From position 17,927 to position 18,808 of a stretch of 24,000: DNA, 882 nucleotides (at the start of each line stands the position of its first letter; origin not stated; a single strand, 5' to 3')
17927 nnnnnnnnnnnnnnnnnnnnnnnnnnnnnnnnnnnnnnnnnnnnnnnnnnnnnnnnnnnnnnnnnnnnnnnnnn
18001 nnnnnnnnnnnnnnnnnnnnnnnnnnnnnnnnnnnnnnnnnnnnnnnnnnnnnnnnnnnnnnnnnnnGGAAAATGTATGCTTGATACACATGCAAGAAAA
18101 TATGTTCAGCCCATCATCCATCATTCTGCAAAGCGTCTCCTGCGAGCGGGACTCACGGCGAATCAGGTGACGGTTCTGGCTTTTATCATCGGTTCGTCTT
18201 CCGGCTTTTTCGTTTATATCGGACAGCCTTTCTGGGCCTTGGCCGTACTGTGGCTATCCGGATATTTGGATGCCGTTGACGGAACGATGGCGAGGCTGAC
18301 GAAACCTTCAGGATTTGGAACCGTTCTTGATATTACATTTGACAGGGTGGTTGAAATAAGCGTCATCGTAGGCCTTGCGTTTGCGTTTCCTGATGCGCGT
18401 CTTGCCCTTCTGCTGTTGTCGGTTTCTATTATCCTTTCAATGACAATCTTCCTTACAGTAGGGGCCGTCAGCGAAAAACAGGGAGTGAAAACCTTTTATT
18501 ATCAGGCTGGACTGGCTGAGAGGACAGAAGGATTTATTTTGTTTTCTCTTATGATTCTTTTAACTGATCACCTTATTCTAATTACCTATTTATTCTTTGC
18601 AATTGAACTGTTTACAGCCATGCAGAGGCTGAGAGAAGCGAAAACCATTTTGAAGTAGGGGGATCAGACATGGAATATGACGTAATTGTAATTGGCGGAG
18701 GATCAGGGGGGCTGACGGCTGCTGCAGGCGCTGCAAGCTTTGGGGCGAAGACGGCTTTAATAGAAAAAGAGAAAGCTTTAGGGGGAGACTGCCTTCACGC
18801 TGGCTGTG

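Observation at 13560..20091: Six-gene coupled operon joining a YnjBCD-type ABC importer to a TVP38/DedA protein, a YnjF-like CDP-alcohol phosphatidyltransferase and a flavoprotein disulfide reductase: candidate undescribed lipid head-group pathway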

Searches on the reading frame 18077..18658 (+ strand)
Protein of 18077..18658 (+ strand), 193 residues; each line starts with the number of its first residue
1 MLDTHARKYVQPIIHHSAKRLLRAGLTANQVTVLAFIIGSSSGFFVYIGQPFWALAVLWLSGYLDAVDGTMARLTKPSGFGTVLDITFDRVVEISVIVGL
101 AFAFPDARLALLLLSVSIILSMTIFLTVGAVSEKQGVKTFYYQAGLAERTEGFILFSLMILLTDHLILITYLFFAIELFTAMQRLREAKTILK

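Call 3: search_protein_families(library=pfam, proteins=[window:18077-18658:+], max_evalue=0.01)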
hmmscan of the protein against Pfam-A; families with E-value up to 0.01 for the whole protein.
window:18077-18658:+ (193 aa): 1 family
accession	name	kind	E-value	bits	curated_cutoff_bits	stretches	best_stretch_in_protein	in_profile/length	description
PF01066.26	CDP-OH_P_transf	-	1e-10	42.6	22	1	27-179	3-148/152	CDP-alcohol phosphatidyltransferase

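Call 4: search_protein_families(library=ncbifam, proteins=[window:18077-18658:+], max_evalue=0.01)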
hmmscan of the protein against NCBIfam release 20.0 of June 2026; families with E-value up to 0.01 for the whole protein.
window:18077-18658:+ (193 aa): 5 families
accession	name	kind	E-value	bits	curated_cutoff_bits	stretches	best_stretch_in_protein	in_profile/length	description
NF040950.1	archin_ph_syn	equivalog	6.7e-26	91.3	180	1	6-189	4-188/191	archaetidylinositol phosphate synthase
NF045883.1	PIPSynth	equivalog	1.7e-19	70.3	170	1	5-185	2-189/197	phosphatidylinositol phosphate synthase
NF041135.1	IPPtranDIPPsyn_Thcocales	equivalog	7.9e-10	38.3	580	1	21-182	245-407/419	bifunctional L-myo-inositol-1-phosphate cytidylyltransferase/CDP-L-myo-inositol myo-inositolphosphotransferase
NF052561.1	PIPSynBT1523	equivalog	2.3e-08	34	350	1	13-182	12-192/232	hypothetical protein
NF053678.1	ClpnSynClsA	equivalog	4.7e-07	30.2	240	1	49-125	28-106/180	cardiolipin synthase ClsA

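Call 11: find_encoding_contigs(protein=window:18077-18658:+, flank=10000, max_places=6)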
Protein window:18077-18658:+ (193 aa): 7 contigs read that carry it; 6 places shown.
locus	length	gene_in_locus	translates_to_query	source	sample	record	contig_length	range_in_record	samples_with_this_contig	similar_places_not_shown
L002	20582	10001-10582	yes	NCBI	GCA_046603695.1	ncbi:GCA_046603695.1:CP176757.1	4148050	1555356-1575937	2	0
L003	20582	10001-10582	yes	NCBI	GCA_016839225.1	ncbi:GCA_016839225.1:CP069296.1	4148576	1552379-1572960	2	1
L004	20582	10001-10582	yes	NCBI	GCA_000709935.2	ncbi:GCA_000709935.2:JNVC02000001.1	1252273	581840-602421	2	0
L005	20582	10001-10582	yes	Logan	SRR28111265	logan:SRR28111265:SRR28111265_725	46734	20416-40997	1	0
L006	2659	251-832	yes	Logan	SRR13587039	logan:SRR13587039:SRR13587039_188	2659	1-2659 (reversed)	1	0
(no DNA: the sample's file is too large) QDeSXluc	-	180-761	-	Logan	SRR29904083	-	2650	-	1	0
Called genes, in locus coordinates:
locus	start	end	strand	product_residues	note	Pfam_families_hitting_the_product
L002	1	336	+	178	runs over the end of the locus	PF18927:CrtO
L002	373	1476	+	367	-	PF01321:Creatinase_N, PF00557:Peptidase_M24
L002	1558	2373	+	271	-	PF00565:SNase, PF27542:ArfC (weak)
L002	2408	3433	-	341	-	PF00563:EAL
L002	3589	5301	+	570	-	PF00015:MCPsignal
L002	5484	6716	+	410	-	PF13416:SBP_bac_8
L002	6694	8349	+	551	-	PF00528:BPD_transp_1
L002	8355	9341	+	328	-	PF00005:ABC_tran, PF13304:AAA_21 (faint)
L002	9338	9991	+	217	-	PF09335:VTT_dom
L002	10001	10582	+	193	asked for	PF01066:CDP-OH_P_transf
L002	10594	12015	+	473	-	PF00890:FAD_binding_2 (weak), PF01134:GIDA (weak), PF07992:Pyr_redox_2, PF12831:FAD_oxidored, PF13738:Pyr_redox_3, PF00070:Pyr_redox, PF02737:3HCDH_N (weak), PF02852:Pyr_redox_dim, +6 more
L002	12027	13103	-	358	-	PF07992:Pyr_redox_2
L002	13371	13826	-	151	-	-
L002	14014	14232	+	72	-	PF07872:DUF1659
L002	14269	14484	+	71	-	PF11148:DUF2922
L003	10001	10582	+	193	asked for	PF01066:CDP-OH_P_transf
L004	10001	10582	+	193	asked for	PF01066:CDP-OH_P_transf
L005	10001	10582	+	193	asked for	PF01066:CDP-OH_P_transf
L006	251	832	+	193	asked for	PF01066:CDP-OH_P_transf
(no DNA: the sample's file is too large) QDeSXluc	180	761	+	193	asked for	PF01066:CDP-OH_P_transf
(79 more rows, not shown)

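Call 12: find_homologous_proteins(query=window:18077-18658:+, max_evalue=0.001)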
Query window:18077-18658:+ (193 aa): 2553 proteins with E <= 0.001 among 3186 candidates; the best 120 are listed.
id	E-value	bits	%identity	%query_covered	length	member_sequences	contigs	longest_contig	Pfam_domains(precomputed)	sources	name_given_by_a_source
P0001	1.6e-115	401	100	100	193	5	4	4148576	PF01066.27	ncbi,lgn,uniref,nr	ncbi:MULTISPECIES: CDP-alcohol phosphatidyltransferase family protein [Metabacillus]|uniref:CDP-alco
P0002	1.0e-112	392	98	100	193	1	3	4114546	PF01066.27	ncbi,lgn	ncbi:CDP-alcohol phosphatidyltransferase family protein [Metabacillus sp. SLBN-84]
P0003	2.6e-111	388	97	100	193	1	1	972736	PF01066.27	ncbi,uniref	ncbi:CDP-alcohol phosphatidyltransferase family protein [Metabacillus sp. JX24]|uniref:CDP-alcohol p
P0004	2.2e-94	332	84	100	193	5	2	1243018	PF01066.27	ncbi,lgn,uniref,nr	ncbi:CDP-alcohol phosphatidyltransferase family protein [Peribacillus frigoritolerans]|uniref:CDP-al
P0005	1.6e-92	326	82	100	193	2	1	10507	PF01066.27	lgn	-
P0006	1.0e-90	320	80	100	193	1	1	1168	PF01066.27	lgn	-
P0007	4.0e-85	302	76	100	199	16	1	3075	PF01066.27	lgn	-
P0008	5.8e-85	302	75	100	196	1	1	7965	PF01066.27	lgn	-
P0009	6.6e-84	298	74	100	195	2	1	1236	PF01066.27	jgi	-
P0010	6.9e-84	298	75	100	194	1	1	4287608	PF01066.27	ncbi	ncbi:CDP-alcohol phosphatidyltransferase family protein [Metabacillus sp. HB246100]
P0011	8.0e-84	298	76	100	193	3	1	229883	PF01066.27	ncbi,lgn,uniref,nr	ncbi:CDP-alcohol phosphatidyltransferase family protein [Bacillus sp. SJS]|uniref:CDP-alcohol phosph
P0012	8.1e-84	298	74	100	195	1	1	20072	PF01066.27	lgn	-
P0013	9.1e-84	298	75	100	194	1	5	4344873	PF01066.27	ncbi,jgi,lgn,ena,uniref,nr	ncbi:CDP-alcohol phosphatidyltransferase family protein [Bacillus weihaiensis]|uniref:CDP-alcohol ph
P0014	1.6e-83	297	76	99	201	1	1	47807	PF01066.27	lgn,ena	-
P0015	5.1e-83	295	73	100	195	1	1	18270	PF01066.27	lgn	-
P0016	8.7e-83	295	74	100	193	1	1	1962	PF01066.27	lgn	-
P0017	1.6e-82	294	76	100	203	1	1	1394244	PF01066.27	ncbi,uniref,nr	ncbi:CDP-alcohol phosphatidyltransferase family protein [Metabacillus sp. GX 13764]|uniref:CDP-alcoh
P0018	1.7e-82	294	70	100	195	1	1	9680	PF01066.27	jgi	jgi:phosphatidylglycerophosphate synthase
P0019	2.2e-82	293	73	99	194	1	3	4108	PF01066.27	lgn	-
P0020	4.5e-82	292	73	100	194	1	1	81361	PF01066.27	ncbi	-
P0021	4.6e-82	292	74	100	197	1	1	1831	PF01066.27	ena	-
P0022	5.3e-82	292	75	99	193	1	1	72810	PF01066.27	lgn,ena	-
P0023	5.5e-82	292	73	100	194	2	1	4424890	PF01066.27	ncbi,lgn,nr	ncbi:CDP-alcohol phosphatidyltransferase family protein [Bacillaceae bacterium IKA-2]|nr:CDP-alcohol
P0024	6.3e-82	292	73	99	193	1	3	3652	PF01066.27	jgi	jgi:phosphatidylglycerophosphate synthase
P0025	6.8e-82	292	74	99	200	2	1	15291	PF01066.27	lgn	-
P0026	1.1e-81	291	72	100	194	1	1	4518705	PF01066.27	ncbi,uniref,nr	ncbi:CDP-alcohol phosphatidyltransferase family protein [Bacillus sp. HMF5848]|uniref:CDP-alcohol ph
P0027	1.3e-81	291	74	100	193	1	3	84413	PF01066.27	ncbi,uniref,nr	ncbi:CDP-alcohol phosphatidyltransferase [Bacillus coahuilensis m2-6]|uniref:CDP-alcohol phosphatidy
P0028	1.3e-81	291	73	99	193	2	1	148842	PF01066.27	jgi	jgi:phosphatidylglycerophosphate synthase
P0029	1.3e-81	291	72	100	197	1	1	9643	PF01066.27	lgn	-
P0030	1.5e-81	291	74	100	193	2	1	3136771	PF01066.27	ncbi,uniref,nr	ncbi:CDP-alcohol phosphatidyltransferase family protein [Mangrovibacillus cuniculi]|uniref:CDP-alcoh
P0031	1.6e-81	291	76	99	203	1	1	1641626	PF01066.27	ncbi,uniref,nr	ncbi:CDP-alcohol phosphatidyltransferase family protein [Fictibacillus nanhaiensis]|uniref:CDP-alcoh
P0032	1.9e-81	290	72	100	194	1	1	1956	PF01066.27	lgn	-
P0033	1.9e-81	290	74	100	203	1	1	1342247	PF01066.27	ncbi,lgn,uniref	ncbi:CDP-alcohol phosphatidyltransferase family protein [Metabacillus indicus]|uniref:CDP-alcohol ph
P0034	4.6e-81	289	73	99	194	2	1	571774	PF01066.27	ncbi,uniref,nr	ncbi:CDP-alcohol phosphatidyltransferase family protein [Metabacillus litoralis]|uniref:CDP-alcohol 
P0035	6.7e-81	288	75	100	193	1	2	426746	PF01066.27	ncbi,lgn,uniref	ncbi:CDP-alcohol phosphatidyltransferase family protein [Metabacillus sp. 84]|uniref:CDP-alcohol pho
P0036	7.5e-81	288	75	100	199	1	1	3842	PF01066.27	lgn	-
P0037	7.5e-81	288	74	100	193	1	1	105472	PF01066.27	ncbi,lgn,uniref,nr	ncbi:CDP-alcohol phosphatidyltransferase family protein [Bacillus mangrovi]|uniref:CDP-alcohol phosp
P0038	9.9e-81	288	73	99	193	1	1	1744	PF01066.27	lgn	-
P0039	1.0e-80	288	72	100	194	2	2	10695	PF01066.27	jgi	jgi:archaetidylinositol phosphate synthase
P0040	1.3e-80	288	76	99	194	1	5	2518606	PF01066.27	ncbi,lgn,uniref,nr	ncbi:Phosphatidylglycerophosphate synthase [Carnobacterium iners]|uniref:Phosphatidylglycerophosphat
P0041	1.4e-80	287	74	100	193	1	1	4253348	PF01066.27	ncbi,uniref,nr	ncbi:CDP-alcohol phosphatidyltransferase family protein [Bacillus sp. FJAT-42376]|uniref:CDP-alcohol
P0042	1.4e-80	287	72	99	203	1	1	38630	PF01066.27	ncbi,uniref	ncbi:CDP-alcohol phosphatidyltransferase family protein [Bacillus spongiae]|uniref:CDP-alcohol phosp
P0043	1.4e-80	287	72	100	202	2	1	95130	PF01066.27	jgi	jgi:phosphatidylglycerophosphate synthase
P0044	1.8e-80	287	72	99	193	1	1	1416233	PF01066.27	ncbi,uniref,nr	ncbi:CDP-alcohol phosphatidyltransferase family protein [Guptibacillus algicola]|uniref:CDP-alcohol 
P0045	2.7e-80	287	74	99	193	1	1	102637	PF01066.27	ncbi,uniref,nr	ncbi:CDP-alcohol phosphatidyltransferase family protein [Bacillus sp. RAR_GA_16]|uniref:CDP-alcohol 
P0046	2.8e-80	286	74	100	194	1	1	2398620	PF01066.27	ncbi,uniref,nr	ncbi:CDP-alcohol phosphatidyltransferase family protein [Jeotgalibaca sp. MA1X17-3]|uniref:CDP-alcoh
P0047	3.4e-80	286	70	100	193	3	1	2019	PF01066.27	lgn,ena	-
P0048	4.2e-80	286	70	100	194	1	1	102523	PF01066.27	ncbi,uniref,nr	ncbi:CDP-alcohol phosphatidyltransferase family protein [Bacillus marinisedimentorum]|uniref:CDP-alc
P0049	4.2e-80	286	69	100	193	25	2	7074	PF01066.27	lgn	-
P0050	4.4e-80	286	72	100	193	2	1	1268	PF01066.27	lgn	-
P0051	8.1e-80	285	72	99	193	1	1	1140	PF01066.27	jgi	jgi:phosphatidylglycerophosphate synthase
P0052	8.3e-80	285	74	99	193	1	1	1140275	PF01066.27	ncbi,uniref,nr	ncbi:CDP-alcohol phosphatidyltransferase family protein [Pseudalkalibacillus hwajinpoensis]|uniref:C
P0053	9.4e-80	285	70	100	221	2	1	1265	PF01066.27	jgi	jgi:archaetidylinositol phosphate synthase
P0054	9.7e-80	285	70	100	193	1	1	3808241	PF01066.27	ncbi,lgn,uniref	ncbi:CDP-alcohol phosphatidyltransferase family protein [Alkalihalobacillus sp. R86527]|uniref:CDP-a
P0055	1.1e-79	284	69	100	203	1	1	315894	PF01066.27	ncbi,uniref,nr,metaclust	ncbi:CDP-alcohol phosphatidyltransferase family protein [Shouchella shacheensis]|uniref:CDP-alcohol 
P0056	1.2e-79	284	72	99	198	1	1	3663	PF01066.27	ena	-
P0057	1.6e-79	284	68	100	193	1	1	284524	PF01066.27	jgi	jgi:archaetidylinositol phosphate synthase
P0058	1.7e-79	284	75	99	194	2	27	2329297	PF01066.27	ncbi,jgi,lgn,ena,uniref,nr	ncbi:CDP-alcohol phosphatidyltransferase family protein [Carnobacterium funditum]|uniref:CDP-alcohol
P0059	1.9e-79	284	73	99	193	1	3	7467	PF01066.27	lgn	-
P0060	1.9e-79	284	72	99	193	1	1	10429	PF01066.27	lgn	-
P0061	2.2e-79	284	71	99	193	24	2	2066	PF01066.27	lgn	-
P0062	2.3e-79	283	71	99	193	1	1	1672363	PF01066.27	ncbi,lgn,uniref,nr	ncbi:CDP-alcohol phosphatidyltransferase family protein [Alkalihalobacillus sp. CinArs1]|uniref:CDP-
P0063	3.0e-79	283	71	100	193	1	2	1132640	PF01066.27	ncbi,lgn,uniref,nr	ncbi:CDP-alcohol phosphatidyltransferase family protein [Metabacillus iocasae]|uniref:Phosphatidylgl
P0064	3.0e-79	283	68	100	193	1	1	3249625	PF01066.27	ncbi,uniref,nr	ncbi:CDP-alcohol phosphatidyltransferase family protein [Planococcus versutus]|uniref:CDP-alcohol ph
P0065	3.4e-79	283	68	100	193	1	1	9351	PF01066.27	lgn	-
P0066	3.8e-79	283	72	100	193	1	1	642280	PF01066.27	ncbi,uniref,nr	ncbi:CDP-alcohol phosphatidyltransferase family protein [Pseudalkalibacillus hwajinpoensis]|uniref:C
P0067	5.0e-79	282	70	100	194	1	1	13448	PF01066.27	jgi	jgi:archaetidylinositol phosphate synthase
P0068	5.5e-79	282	72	100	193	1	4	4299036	PF01066.27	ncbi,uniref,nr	ncbi:CDP-alcohol phosphatidyltransferase family protein [Guptibacillus hwajinpoensis]|uniref:CDP-alc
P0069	5.8e-79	282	71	99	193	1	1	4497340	PF01066.27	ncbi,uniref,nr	ncbi:CDP-alcohol phosphatidyltransferase family protein [Bacillus sp. N1-1]|uniref:CDP-alcohol phosp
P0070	6.9e-79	282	69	100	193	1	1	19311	PF01066.27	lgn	-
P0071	7.0e-79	282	69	100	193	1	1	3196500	PF01066.27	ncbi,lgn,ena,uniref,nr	ncbi:CDP-alcohol phosphatidyltransferase [Planococcus sp. PAMC 21323]|uniref:CDP-alcohol phosphatidy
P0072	8.0e-79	282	70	99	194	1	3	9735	PF01066.27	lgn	-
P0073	8.7e-79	282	72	99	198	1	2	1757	PF01066.27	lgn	-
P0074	9.9e-79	281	71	99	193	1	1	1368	PF01066.27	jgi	jgi:phosphatidylglycerophosphate synthase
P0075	1.1e-78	281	72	100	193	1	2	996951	PF01066.27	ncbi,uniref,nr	ncbi:CDP-alcohol phosphatidyltransferase family protein [Guptibacillus hwajinpoensis]|uniref:Phospha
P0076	1.2e-78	281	68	100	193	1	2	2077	PF01066.27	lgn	-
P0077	1.2e-78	281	70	100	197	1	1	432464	PF01066.27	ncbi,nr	ncbi:CDP-alcohol phosphatidyltransferase family protein [Bacillus timonensis]|nr:CDP-alcohol phospha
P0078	1.5e-78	281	72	99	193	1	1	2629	PF01066.27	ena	-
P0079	1.7e-78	281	72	99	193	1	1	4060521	PF01066.27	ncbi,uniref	ncbi:CDP-alcohol phosphatidyltransferase family protein [Pseudalkalibacillus hwajinpoensis]|uniref:C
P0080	1.8e-78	281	72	99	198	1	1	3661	PF01066.27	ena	-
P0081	1.8e-78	281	69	100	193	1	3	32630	PF01066.27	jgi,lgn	-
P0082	1.9e-78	281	68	100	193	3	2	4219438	PF01066.27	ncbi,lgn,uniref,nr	ncbi:CDP-alcohol phosphatidyltransferase family protein [Halobacillus naozhouensis]|uniref:CDP-alcoh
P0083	2.0e-78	280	72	99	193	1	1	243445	PF01066.27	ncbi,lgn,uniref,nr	ncbi:CDP-alcohol phosphatidyltransferase family protein [Guptibacillus spartinae]|uniref:CDP-alcohol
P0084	2.3e-78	280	69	100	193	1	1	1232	PF01066.27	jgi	jgi:phosphatidylglycerophosphate synthase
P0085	2.4e-78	280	69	100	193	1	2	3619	PF01066.27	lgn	-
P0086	2.6e-78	280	68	100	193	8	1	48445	PF01066.27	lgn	-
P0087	2.8e-78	280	67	100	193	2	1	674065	PF01066.27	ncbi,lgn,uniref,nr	ncbi:phosphatidylglycerophosphate synthase [Planomicrobium stackebrandtii]|uniref:Phosphatidylglycer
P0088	2.9e-78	280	69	100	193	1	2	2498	PF01066.27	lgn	-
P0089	3.4e-78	280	71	100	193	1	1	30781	PF01066.27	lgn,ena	-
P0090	3.5e-78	280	68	100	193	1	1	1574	PF01066.27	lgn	-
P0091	3.6e-78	280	67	100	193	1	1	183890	PF01066.27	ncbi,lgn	-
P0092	4.0e-78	279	69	100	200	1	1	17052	PF01066.27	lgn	-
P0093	4.2e-78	279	71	99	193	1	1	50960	PF01066.27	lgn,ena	-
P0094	4.7e-78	279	68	100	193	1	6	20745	PF01066.27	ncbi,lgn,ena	-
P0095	5.8e-78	279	69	100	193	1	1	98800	PF01066.27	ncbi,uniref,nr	ncbi:CDP-alcohol phosphatidyltransferase family protein [Planococcus halocryophilus]|uniref:CDP-alco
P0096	6.5e-78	279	72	100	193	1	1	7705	PF01066.27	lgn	-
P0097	6.8e-78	279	70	100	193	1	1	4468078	PF01066.27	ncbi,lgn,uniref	ncbi:CDP-alcohol phosphatidyltransferase family protein [Rossellomorea sp. FM04394]|uniref:CDP-alcoh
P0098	7.6e-78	279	72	99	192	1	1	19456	PF01066.27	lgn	-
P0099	7.9e-78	278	70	100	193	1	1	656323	PF01066.27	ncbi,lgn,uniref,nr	ncbi:CDP-alcohol phosphatidyltransferase family protein [Bacillus sp. NTK071]|uniref:CDP-alcohol pho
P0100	9.8e-78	278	70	100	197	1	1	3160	PF01066.27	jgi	jgi:phosphatidylglycerophosphate synthase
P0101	1.1e-77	278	67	100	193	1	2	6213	PF01066.27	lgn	-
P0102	1.1e-77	278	71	99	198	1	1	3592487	PF01066.27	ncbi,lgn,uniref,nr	ncbi:CDP-alcohol phosphatidyltransferase family protein [Salisediminibacterium selenitireducens]|uni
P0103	1.1e-77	278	70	100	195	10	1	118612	PF01066.27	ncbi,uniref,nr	ncbi:CDP-alcohol phosphatidyltransferase family protein [Bacillus tianshenii]|uniref:CDP-alcohol pho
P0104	1.2e-77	278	70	100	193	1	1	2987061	PF01066.27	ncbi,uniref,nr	ncbi:CDP-alcohol phosphatidyltransferase family protein [Pseudalkalibacillus berkeleyi]|uniref:CDP-a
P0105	1.3e-77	278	70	100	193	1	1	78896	PF01066.27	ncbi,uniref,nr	ncbi:CDP-alcohol phosphatidyltransferase family protein [Rossellomorea aquimaris]|uniref:CDP-alcohol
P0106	1.4e-77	278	71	99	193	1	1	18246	PF01066.27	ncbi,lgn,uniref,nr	ncbi:CDP-alcohol phosphatidyltransferase [Anaerobacillus alkalidiazotrophicus]|uniref:CDP-alcohol ph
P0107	1.6e-77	278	68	100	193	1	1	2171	PF01066.27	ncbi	ncbi:MAG: CDP-alcohol phosphatidyltransferase family protein [Planococcus donghaensis]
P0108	1.7e-77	277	68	100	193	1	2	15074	PF01066.27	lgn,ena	-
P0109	2.1e-77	277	69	100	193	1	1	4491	PF01066.27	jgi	jgi:archaetidylinositol phosphate synthase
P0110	2.1e-77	277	69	100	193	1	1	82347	PF01066.27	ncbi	ncbi:MAG: CDP-alcohol phosphatidyltransferase family protein [Bacillota bacterium]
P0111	2.3e-77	277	70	100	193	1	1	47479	PF01066.27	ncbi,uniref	ncbi:CDP-alcohol phosphatidyltransferase family protein [Bacillus sp. 2205SS5-2]|uniref:CDP-alcohol 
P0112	2.7e-77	277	69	100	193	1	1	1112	PF01066.27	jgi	jgi:archaetidylinositol phosphate synthase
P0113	3.0e-77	277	68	100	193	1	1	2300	PF01066.27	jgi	jgi:archaetidylinositol phosphate synthase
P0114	3.1e-77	277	71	99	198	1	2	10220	PF01066.27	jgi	jgi:archaetidylinositol phosphate synthase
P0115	3.3e-77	276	68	100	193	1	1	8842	PF01066.27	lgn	-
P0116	3.9e-77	276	70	100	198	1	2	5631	PF01066.27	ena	-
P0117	4.3e-77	276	69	100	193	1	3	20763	PF01066.27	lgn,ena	-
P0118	4.4e-77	276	70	100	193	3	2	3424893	PF01066.27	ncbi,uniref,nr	ncbi:CDP-diacylglycerol--glycerol-3-phosphate 3-phosphatidyltransferase [Planococcus halocryophilus 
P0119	4.7e-77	276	68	100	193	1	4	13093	PF01066.27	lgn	-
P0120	5.1e-77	276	67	100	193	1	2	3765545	PF01066.27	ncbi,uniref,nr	ncbi:CDP-alcohol phosphatidyltransferase [Planococcus antarcticus DSM 14505]|uniref:CDP-alcohol phos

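Call 17: find_related_loci(query=A1, collection=genome_contigs, flank=10000)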
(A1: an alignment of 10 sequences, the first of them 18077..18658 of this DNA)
Query A1 (193 aa) in genome_contigs; peptide patterns used: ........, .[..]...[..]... (x = any residue, [..] = any of these).
562 stretches matched a pattern; 482 encode a relative of the query (tblastn E <= 1e-3); the best 80 are kept; 80 distinct loci.
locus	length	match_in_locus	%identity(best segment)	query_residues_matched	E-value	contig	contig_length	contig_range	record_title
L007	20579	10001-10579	84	1-193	3e-104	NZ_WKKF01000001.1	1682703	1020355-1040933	Metabacillus idriensis strain DSM 19097 Contig01, whole genome shotgun sequence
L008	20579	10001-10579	83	1-193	9e-104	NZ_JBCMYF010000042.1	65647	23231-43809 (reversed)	Metabacillus idriensis strain NRS-1149 NRS_1149_contig_0000042, whole genome shotgun sequence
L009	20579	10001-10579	77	1-193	2e-95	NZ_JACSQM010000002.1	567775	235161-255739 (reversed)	Fictibacillus norfolkensis strain Sa2CUA10 NODE_2_length_567775_cov_45.391604, whole genome shotgun sequence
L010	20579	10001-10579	77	1-193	4e-95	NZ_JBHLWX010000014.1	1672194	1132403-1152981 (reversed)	Fictibacillus phosphorivorans strain CCM 8426 velvet_auto_83_15, whole genome shotgun sequence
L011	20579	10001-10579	75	1-193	4e-93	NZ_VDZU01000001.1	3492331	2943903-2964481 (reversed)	Fictibacillus phosphorivorans strain DE0352 NODE_1_length_3492331_cov_38.997569, whole genome shotgun sequence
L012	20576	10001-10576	76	1-192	8e-91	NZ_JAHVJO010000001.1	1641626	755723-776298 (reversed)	Fictibacillus nanhaiensis strain DP2N0-2 DP2N0-2_ctg001, whole genome shotgun sequence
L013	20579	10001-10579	73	1-193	1e-90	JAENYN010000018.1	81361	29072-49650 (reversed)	MAG: Alkalihalobacillus macyae isolate B5_bin.12 B5_bin12_NODE_133_length_81361_cov_38.057339, whole genome shotgun sequ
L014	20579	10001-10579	74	1-193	1e-90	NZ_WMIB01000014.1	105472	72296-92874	Metabacillus mangrovi strain KCTC 33872 Contig14, whole genome shotgun sequence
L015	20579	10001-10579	75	1-193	3e-90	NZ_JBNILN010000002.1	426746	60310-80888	Metabacillus sp. 84 NODE_2_length_426746_cov_23.637381, whole genome shotgun sequence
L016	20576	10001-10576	72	1-192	9e-90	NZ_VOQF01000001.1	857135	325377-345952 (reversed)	Metabacillus litoralis strain SW-211 contig1, whole genome shotgun sequence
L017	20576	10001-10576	74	1-192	2e-89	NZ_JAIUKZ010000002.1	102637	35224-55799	Bacillus sp. RAR_GA_16 000013F, whole genome shotgun sequence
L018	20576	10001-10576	74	1-192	5e-89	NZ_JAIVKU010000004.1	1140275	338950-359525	Guptibacillus hwajinpoensis strain SaN0-1 SaN0-1_ctg004, whole genome shotgun sequence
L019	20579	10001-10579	74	1-193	3e-89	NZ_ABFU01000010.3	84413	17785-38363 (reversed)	Bacillus coahuilensis m4-4 1955101000010, whole genome shotgun sequence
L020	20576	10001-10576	72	1-192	2e-88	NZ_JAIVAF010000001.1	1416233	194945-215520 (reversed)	Guptibacillus algicola strain AmN0-13 AmN0-13_ctg001, whole genome shotgun sequence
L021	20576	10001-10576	72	1-192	2e-88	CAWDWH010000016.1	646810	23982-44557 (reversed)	MAG: uncultured Bacillaceae bacterium isolate MFD05684.bin.1.141 genome assembly, contig: contig_48627, whole genome sho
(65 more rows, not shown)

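Call 21: search_solved_structures(query=window:18077-18658:+, max_evalue=0.01)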
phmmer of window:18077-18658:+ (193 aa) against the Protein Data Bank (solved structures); distinct sequences matched with E-value up to 0.01: 6.
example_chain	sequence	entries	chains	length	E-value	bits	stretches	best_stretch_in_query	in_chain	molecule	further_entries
6h53_A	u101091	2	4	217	6.1e-09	39.4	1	17-155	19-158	CDP-diacylglycerol--inositol 3-phosphatidyltransferase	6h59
6h5a_A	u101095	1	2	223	6.7e-09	39.3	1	17-155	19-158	CDP-diacylglycerol--inositol 3-phosphatidyltransferase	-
6wm5_A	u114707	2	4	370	2.3e-08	37.5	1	17-156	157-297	AfCTD-Phosphatidylinositol-phosphate synthase (PIPS) fusion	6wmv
5d92_D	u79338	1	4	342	4.3e-06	30.1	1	5-159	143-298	AF2299 protein,Phosphatidylinositol synthase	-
5d91_A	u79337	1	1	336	2.2e-05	27.8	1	18-159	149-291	AF2299 protein,Phosphatidylinositol synthase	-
4mnd_A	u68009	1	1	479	0.00021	24.6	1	26-176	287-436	CTP L-myo-inositol-1-phosphate cytidylyltransferase/CDP-L-myo-inositol myo-inositolphospho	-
